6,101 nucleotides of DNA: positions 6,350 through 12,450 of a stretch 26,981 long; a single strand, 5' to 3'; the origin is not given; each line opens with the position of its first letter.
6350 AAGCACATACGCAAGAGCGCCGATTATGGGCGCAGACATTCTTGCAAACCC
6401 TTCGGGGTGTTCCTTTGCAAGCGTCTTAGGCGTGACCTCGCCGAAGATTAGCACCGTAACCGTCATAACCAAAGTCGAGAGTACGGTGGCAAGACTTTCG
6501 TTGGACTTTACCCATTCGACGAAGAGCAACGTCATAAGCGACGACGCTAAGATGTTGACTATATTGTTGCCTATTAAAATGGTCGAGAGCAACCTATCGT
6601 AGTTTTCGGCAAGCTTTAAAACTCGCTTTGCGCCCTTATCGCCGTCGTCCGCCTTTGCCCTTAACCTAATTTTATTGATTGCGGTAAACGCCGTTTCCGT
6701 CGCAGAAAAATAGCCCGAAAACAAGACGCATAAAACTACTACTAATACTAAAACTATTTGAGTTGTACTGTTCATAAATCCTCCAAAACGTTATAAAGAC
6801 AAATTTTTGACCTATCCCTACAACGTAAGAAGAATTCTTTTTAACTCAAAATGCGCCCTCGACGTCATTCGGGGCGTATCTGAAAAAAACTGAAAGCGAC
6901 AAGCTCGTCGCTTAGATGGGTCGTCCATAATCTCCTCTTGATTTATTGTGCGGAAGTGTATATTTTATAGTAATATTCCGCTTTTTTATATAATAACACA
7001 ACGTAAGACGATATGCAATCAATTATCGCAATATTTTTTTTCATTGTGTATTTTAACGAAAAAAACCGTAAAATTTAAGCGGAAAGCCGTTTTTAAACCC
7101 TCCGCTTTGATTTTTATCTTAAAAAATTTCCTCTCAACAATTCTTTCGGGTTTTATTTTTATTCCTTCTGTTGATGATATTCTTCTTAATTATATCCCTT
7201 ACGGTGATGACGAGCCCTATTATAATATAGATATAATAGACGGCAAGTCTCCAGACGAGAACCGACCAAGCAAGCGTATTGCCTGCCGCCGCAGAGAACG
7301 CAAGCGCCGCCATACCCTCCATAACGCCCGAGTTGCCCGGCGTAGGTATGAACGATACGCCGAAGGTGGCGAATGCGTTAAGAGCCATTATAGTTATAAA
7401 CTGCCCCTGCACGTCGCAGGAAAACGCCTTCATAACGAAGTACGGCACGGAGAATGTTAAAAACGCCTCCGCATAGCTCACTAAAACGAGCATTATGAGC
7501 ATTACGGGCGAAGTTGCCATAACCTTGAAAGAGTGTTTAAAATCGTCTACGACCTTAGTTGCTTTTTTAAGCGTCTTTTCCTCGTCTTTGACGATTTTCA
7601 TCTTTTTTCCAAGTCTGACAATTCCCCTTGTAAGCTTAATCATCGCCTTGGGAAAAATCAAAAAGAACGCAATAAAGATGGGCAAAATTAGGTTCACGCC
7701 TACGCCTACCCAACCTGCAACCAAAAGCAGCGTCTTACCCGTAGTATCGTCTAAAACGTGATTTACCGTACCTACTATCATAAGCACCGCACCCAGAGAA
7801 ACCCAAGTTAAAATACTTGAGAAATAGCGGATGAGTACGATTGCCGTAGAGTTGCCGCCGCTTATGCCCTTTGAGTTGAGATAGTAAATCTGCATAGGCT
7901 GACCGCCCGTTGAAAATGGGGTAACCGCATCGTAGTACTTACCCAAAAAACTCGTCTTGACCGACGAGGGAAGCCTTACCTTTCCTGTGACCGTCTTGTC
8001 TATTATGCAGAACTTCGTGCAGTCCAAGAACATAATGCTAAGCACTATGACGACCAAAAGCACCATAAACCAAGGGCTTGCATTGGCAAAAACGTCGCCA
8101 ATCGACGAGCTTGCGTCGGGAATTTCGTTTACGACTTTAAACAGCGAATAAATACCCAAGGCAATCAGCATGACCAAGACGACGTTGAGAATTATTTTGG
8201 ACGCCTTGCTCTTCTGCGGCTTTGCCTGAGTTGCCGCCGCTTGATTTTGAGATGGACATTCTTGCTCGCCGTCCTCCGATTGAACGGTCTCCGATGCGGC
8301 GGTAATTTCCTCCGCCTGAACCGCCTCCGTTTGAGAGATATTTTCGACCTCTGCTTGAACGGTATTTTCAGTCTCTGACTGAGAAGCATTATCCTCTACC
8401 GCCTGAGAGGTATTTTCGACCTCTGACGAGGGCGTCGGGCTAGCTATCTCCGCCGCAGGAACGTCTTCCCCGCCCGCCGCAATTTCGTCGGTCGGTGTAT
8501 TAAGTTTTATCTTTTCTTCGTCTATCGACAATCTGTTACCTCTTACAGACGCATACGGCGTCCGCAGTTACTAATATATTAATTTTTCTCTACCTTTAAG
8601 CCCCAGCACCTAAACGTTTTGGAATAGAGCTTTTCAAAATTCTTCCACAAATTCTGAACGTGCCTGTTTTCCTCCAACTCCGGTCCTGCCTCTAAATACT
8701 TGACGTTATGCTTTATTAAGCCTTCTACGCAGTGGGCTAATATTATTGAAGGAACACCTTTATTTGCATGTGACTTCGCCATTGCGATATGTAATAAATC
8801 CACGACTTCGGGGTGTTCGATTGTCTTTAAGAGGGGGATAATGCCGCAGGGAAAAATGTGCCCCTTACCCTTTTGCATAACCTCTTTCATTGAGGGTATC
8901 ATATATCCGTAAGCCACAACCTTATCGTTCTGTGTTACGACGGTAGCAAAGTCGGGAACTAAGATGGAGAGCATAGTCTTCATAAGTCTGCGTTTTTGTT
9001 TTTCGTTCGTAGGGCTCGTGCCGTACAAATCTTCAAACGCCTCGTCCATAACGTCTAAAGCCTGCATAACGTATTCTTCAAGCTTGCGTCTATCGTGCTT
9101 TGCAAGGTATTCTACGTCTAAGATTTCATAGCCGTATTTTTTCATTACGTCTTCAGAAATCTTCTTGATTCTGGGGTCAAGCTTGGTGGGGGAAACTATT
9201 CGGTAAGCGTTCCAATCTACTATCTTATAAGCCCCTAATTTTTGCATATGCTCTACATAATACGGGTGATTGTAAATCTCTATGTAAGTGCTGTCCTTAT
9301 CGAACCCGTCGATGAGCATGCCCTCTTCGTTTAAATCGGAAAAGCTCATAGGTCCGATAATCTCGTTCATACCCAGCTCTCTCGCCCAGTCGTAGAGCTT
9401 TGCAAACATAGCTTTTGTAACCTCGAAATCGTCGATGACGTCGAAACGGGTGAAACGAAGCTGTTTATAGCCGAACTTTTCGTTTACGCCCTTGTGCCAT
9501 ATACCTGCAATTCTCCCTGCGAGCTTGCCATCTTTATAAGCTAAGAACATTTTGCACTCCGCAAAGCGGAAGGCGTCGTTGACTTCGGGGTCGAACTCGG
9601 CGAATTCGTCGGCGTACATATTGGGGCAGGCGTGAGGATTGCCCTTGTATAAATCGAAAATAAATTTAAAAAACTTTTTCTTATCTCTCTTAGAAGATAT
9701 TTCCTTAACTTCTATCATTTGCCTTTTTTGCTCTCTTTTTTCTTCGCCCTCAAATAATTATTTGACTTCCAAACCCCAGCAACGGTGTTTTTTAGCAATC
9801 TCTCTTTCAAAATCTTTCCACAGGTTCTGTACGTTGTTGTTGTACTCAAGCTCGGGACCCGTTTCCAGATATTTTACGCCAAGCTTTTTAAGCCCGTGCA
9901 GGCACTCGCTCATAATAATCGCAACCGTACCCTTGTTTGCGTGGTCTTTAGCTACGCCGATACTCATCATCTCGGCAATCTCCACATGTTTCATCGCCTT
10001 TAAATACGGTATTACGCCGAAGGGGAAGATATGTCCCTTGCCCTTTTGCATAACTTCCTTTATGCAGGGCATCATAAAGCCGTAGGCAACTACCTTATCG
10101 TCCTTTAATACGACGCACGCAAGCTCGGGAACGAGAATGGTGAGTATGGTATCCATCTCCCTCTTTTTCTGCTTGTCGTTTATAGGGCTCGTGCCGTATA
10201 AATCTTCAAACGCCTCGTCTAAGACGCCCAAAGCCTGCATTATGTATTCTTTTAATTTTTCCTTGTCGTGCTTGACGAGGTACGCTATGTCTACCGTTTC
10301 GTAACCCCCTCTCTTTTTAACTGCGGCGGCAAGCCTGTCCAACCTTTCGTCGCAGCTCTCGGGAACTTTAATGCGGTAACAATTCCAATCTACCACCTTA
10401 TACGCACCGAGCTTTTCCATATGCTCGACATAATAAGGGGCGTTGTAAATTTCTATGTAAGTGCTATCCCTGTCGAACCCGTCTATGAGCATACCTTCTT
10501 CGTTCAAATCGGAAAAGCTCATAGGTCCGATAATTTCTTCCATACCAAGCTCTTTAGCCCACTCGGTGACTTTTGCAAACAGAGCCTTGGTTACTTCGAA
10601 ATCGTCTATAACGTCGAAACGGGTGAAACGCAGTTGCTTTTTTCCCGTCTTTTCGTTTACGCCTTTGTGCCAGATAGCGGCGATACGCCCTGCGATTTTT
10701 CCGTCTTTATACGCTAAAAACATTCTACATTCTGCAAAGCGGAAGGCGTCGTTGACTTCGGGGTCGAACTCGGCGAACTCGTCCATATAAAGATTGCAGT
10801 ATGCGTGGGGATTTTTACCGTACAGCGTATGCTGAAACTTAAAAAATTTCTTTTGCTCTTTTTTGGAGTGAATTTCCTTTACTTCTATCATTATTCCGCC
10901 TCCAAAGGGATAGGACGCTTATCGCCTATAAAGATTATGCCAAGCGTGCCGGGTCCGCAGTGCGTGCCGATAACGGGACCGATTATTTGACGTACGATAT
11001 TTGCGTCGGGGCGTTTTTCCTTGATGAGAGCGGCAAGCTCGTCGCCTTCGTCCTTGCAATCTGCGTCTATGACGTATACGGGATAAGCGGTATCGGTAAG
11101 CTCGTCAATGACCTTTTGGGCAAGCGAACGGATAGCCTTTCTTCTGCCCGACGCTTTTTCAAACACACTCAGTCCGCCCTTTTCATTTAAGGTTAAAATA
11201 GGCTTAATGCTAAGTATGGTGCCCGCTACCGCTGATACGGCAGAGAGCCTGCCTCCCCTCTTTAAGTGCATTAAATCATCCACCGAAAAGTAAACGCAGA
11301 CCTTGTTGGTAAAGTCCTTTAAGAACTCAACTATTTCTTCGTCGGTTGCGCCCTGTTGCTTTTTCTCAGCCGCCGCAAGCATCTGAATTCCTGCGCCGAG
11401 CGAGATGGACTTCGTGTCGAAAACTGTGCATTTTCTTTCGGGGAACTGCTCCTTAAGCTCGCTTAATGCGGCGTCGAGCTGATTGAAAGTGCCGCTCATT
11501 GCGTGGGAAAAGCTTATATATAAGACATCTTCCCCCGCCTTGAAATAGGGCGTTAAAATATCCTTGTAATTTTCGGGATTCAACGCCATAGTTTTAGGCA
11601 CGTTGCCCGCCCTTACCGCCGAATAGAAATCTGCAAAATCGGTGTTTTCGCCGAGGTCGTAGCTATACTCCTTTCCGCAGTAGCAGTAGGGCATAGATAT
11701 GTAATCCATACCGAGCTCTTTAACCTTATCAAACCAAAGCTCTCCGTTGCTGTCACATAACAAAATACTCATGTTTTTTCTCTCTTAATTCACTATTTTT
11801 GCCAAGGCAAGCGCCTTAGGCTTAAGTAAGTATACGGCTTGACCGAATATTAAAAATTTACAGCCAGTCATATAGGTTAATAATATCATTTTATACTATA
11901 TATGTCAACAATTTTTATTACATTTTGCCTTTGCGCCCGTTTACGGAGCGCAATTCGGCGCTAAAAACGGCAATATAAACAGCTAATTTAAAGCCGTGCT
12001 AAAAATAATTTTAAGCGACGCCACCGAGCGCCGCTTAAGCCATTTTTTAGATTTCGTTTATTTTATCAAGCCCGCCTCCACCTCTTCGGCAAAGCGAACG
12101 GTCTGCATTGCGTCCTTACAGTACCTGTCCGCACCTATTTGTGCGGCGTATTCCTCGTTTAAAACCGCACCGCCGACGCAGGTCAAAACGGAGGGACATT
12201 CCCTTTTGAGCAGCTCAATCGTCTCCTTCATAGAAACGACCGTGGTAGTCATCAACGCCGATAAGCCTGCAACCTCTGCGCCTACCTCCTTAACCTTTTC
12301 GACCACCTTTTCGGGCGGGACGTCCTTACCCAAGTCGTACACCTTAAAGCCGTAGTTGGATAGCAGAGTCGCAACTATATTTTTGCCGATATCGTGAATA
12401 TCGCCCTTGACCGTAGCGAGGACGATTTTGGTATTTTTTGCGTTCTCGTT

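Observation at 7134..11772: Candidate clostridial lipid N-acylation operon: DegV + two ceramide-synthase-like GNATs + flippase-like protein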

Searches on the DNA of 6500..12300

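Call 119: search_rna_families(source=window, start=6500, end=12300, threshold=evalue, max_evalue=0.1)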
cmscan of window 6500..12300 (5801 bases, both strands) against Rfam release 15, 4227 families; matches with E-value up to 0.1: 0.
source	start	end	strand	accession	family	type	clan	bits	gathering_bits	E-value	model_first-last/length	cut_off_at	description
